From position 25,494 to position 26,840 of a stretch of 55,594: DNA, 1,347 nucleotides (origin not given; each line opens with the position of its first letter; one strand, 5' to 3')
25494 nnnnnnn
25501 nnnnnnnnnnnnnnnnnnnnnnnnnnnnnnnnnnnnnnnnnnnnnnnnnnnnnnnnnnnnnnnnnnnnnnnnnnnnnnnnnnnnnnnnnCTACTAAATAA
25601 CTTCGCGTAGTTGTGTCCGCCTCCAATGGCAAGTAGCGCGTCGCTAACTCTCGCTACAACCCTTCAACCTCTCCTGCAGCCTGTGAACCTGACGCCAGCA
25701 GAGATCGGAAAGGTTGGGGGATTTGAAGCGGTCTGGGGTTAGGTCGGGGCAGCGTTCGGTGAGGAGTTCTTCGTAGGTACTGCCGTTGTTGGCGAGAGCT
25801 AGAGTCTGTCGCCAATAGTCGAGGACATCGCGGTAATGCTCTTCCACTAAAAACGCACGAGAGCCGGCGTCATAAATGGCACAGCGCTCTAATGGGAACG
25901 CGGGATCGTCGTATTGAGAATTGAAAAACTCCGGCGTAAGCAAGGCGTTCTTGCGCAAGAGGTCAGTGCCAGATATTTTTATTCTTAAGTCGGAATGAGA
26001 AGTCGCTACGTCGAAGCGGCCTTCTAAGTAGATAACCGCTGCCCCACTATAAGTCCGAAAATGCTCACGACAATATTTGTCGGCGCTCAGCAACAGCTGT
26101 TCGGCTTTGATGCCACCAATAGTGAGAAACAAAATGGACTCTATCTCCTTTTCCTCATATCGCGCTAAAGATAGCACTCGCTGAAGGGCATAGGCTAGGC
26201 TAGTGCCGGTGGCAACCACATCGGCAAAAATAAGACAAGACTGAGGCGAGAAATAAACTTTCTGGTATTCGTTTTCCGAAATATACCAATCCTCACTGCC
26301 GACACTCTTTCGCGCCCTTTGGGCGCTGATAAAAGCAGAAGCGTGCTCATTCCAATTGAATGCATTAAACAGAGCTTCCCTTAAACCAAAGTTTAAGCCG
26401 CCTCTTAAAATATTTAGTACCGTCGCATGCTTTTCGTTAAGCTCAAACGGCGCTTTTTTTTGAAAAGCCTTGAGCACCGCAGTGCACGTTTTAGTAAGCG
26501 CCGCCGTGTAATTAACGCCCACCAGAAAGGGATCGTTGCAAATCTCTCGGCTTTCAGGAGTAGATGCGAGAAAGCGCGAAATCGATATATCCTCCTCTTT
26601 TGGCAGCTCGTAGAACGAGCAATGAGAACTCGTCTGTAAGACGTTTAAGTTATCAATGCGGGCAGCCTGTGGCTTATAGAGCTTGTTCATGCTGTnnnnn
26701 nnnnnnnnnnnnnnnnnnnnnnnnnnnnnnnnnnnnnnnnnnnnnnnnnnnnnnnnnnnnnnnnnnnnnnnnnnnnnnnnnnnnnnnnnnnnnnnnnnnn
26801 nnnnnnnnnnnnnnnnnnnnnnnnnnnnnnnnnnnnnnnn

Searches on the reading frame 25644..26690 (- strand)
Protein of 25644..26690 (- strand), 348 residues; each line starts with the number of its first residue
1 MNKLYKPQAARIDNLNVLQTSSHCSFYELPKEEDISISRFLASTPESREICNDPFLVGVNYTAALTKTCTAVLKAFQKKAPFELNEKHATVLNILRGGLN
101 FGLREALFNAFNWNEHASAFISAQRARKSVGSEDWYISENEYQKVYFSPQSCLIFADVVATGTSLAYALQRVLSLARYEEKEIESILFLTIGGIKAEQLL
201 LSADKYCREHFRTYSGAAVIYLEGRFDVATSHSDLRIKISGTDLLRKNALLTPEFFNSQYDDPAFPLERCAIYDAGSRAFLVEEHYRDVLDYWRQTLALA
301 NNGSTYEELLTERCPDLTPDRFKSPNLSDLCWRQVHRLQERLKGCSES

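Call 10: search_protein_families(library=pfam, proteins=[window:25644-26690:-], max_evalue=0.0001)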
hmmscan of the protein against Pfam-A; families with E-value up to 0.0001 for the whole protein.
window:25644-26690:- (348 aa): 0 families

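Call 53: search_protein_families(library=pfam, proteins=[window:25644-26690:-], max_evalue=0.1)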
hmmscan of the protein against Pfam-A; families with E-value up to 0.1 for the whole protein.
window:25644-26690:- (348 aa): 1 family
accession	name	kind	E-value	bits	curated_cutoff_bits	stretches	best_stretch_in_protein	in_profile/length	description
PF00156.33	Pribosyltran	-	0.073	12.8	26.3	0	83-188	25-123/158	Phosphoribosyl transferase domain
